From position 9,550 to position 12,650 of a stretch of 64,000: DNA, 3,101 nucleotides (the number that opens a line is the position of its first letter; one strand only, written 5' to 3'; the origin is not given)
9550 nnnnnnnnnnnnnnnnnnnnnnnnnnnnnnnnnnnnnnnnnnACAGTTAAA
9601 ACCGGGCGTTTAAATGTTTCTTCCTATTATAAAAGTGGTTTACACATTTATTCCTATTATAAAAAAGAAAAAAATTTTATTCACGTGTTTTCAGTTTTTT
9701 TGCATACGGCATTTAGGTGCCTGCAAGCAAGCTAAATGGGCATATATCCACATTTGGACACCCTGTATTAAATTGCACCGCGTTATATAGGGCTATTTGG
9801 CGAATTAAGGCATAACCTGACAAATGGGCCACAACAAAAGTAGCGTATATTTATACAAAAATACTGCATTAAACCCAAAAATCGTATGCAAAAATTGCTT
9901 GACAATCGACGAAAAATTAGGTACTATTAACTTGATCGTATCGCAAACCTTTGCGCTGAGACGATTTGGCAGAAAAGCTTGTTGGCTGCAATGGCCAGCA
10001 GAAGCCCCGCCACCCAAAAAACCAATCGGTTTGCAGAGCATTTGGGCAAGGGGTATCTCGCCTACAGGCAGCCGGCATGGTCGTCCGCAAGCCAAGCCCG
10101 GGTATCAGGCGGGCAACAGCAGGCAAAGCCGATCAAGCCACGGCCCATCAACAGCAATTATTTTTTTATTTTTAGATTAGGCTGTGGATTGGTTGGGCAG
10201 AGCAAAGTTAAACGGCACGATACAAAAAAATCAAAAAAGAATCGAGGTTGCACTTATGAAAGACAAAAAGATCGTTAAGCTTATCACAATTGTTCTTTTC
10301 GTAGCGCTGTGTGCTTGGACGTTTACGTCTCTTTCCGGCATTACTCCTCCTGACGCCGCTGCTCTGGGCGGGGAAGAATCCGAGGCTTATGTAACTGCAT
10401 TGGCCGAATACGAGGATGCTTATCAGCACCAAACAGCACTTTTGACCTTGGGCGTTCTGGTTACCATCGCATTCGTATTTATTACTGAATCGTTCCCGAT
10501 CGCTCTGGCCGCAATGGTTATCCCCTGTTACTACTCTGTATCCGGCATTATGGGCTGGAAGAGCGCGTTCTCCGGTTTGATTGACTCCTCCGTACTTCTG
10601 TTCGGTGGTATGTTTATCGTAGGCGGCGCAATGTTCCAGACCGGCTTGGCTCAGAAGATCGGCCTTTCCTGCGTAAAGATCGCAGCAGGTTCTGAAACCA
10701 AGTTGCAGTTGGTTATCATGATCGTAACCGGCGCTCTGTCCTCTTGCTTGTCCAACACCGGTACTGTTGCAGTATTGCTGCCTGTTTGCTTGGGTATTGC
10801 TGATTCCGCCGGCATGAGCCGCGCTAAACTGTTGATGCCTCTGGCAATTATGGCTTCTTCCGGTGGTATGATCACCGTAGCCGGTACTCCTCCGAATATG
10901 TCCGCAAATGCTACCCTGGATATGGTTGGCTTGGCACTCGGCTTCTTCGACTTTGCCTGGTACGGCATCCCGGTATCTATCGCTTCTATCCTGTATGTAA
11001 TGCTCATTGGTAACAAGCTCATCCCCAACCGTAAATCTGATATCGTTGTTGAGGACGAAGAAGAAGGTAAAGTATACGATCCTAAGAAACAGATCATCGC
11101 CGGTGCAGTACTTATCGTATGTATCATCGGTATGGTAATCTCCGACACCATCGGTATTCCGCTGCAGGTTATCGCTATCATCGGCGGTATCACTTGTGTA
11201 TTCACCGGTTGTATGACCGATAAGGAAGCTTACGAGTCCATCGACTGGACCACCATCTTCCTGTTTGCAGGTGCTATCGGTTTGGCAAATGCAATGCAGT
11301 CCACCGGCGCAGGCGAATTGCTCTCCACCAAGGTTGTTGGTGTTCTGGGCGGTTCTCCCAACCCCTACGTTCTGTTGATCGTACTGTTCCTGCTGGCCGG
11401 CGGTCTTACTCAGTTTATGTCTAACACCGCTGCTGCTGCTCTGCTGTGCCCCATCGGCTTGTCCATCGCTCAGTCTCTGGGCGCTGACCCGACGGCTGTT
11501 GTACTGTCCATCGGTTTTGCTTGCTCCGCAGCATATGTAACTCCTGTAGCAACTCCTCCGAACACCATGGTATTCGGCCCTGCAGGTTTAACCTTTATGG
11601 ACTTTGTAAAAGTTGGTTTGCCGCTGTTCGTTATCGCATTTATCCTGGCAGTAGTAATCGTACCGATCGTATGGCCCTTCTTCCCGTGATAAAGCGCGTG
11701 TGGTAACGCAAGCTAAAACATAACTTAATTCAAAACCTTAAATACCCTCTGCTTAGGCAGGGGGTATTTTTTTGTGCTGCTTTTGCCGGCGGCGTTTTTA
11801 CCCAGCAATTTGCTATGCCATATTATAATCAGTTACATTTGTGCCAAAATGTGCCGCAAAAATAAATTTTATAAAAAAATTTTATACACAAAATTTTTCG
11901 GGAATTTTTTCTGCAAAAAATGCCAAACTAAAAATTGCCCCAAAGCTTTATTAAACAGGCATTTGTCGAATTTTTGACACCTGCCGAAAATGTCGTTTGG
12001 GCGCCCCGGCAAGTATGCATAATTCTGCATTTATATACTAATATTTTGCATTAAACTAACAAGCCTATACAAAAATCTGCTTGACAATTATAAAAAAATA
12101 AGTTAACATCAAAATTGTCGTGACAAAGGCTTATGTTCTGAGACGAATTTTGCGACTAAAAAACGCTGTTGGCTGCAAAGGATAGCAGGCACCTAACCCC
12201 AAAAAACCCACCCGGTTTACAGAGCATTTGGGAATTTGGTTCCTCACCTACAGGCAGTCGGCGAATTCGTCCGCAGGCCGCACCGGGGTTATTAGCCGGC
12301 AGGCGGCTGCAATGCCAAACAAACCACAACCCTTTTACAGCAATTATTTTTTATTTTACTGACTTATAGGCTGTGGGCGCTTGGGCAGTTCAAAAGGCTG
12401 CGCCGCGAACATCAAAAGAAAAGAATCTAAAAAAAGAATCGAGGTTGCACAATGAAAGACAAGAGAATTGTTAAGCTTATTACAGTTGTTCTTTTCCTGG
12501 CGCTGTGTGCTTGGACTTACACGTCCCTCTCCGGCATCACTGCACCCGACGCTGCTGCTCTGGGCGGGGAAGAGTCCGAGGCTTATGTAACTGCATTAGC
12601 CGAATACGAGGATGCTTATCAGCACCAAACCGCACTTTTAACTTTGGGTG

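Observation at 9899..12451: Conserved roughly 320-nt 5-prime leaders upstream of both copies of a tandemly duplicated ion-transporter-superfamily permease: candidate riboswitch or cis-regulatory RNA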

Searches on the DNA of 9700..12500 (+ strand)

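Call 5: search_rna_families(source=window, start=9700, end=12500, threshold=evalue, max_evalue=10, show_alignments=3)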
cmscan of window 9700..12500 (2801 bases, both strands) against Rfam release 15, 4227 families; matches with E-value up to 10: 5.
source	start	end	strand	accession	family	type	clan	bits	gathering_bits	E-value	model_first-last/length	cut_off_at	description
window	11721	11809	-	RF02621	BSnc120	Gene; sRNA;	-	31.1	114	0.00012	1-88/88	no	Brucella sRNA 120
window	11703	11775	+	RF02074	STnc240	Gene; sRNA;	-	21.7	55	5.2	1-77/77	no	Enterobacterial sRNA STnc240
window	11048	11073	+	RF01306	sR52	Gene; snRNA; snoRNA; CD-box;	-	15.9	50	3.9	1-60/60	no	Small nucleolar RNA sR52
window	11711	11780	+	RF00519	suhB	Gene; sRNA;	CL00108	15.7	41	6.4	1-77/77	no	Makes More Granules Regulator RNA (mmgR)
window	11758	11895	-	RF02777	OppA_thermometer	Cis-reg; thermoregulator;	-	14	290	1.1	1-304/304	no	OppA 5' UTR thermometer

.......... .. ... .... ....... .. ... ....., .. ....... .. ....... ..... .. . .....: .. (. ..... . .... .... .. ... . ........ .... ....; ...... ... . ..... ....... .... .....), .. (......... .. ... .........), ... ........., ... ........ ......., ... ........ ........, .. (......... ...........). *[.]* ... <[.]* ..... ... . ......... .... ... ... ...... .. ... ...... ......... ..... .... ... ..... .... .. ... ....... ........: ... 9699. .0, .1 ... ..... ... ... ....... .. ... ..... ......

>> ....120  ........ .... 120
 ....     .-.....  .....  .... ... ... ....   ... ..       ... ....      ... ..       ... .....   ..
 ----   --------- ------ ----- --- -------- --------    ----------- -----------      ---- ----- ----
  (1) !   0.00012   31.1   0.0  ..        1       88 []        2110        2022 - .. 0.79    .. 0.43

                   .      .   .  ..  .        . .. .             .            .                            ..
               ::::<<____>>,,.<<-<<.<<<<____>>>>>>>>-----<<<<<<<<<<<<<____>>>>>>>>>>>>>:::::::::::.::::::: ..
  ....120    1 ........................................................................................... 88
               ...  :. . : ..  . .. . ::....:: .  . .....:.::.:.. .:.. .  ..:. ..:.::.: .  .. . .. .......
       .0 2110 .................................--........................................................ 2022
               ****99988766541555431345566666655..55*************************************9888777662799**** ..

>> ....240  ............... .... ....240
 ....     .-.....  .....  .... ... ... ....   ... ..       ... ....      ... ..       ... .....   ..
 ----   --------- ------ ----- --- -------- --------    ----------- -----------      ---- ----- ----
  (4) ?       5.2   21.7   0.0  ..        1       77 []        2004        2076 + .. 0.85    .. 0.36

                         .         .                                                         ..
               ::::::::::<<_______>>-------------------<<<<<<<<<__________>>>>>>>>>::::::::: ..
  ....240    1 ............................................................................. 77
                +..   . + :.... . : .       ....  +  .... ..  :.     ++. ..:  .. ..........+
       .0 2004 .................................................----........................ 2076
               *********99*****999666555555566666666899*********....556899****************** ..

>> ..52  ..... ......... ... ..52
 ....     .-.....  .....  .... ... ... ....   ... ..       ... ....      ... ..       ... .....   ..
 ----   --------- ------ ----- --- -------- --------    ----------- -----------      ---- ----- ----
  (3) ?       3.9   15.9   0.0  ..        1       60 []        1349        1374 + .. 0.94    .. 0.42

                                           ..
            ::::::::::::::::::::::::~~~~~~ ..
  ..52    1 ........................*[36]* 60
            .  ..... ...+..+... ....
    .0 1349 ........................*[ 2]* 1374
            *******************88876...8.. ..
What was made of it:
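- On Any curated Rfam 15 family: In permissive mode, 9700-12500 gives only terminator-like noise outside the leaders (call 5).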

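Call 63: build_rna_model(alignment_id=A6)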
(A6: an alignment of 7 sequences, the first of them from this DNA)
Model R1 built from alignment A6 (7 sequences, 162 columns); structure: RNAalifold consensus.
model positions 142; base pairs 17; branch points 0; effective number of sequences 3.58; information 0.59 bits per position. Calibrated on 0.2 Mb of random sequence (short: E-values are rough).
structure used (alignment columns):
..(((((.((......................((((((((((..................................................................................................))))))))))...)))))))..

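Call 64: search_with_rna_model(model_id=R1, sources=[window, L001, L003, L004, L005, L006, L048, L049, L052, L058, L060, L064, L069, L073, L007], max_evalue=1, make_alignment=true)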
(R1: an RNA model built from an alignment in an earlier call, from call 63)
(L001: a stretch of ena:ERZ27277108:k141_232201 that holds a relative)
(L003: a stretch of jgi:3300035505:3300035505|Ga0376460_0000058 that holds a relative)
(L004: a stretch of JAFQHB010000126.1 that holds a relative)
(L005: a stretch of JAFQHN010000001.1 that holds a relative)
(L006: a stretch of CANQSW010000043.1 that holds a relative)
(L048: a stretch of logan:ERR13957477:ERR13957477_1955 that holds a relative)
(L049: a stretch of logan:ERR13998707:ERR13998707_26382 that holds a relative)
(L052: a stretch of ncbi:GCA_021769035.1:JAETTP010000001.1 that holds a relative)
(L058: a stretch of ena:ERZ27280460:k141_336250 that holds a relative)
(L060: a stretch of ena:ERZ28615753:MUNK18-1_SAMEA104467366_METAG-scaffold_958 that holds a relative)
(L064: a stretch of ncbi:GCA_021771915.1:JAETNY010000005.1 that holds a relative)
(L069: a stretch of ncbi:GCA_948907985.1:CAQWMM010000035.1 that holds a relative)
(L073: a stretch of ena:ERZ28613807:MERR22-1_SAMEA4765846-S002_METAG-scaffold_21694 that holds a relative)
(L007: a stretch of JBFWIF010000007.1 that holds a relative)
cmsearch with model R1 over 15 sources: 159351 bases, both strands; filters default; matches with E-value up to 1: 9.
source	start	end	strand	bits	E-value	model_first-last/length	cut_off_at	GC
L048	110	251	+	118.5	9.5e-32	1-142/142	no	0.56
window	12140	12273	+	115.1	8.9e-31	1-142/142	no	0.5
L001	595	738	+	111.5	9.9e-30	1-142/142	no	0.55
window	9958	10087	+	108.1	9.5e-29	1-142/142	no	0.57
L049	2648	2799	+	99.1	3.7e-26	1-142/142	no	0.51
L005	4414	4551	+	97.9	7.9e-26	1-142/142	no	0.44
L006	2649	2799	+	96.2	2.5e-25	1-142/142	no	0.58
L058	4593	4744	+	91.3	6.6e-24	1-142/142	no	0.47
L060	4593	4744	+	91.3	6.6e-24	1-142/142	no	0.47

Alignment A9: 9 matches aligned to the model, 163 columns, each read 5' to 3' on its own strand. Consensus structure (alignment columns), stored with it:
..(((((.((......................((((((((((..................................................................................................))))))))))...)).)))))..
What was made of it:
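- Tried and rejected: It found no extra copy in the window or in 14 loci (call 64).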

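Call 81: search_rna_families(sources=[L049, L003, L004, L005, L006, L048, L001, L080], threshold=evalue, max_evalue=1)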
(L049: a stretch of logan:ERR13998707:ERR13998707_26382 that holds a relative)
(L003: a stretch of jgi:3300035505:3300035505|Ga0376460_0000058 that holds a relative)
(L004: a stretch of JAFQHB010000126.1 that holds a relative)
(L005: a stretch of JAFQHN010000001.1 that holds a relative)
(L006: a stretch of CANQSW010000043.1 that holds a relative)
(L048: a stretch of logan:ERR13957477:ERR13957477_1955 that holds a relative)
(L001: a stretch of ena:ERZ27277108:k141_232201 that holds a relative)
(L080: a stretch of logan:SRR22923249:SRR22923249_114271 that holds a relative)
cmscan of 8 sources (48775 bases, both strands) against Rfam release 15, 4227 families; matches with E-value up to 1: 4.
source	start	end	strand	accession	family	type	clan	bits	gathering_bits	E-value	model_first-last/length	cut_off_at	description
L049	4464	4517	-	RF02066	STnc320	Gene; sRNA;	-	27.6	50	0.42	1-55/55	no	Salmonella enterica sRNA STnc320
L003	3084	3195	-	RF02417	VR-RNA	Gene; sRNA;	-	23.1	100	0.62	62-185/397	no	VR-RNA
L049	4693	4820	+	RF01412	BsrG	Gene; sRNA;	-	21.5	55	0.44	28-150/259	no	BsrG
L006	2296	2391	+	RF02631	Hrs13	Gene; sRNA;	-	21.1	52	0.71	1-82/82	no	Hfq-regulated sRNA 13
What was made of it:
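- On Any curated Rfam 15 family: Eight related loci give nothing in their leaders (call 81).
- Closest known: Four-way-junction ion riboswitches upstream of transporter genes. Different: None of these Rfam models matches, even at E <= 10 on the leader region (call 5) or at E <= 1 on eight related loci (call 81).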
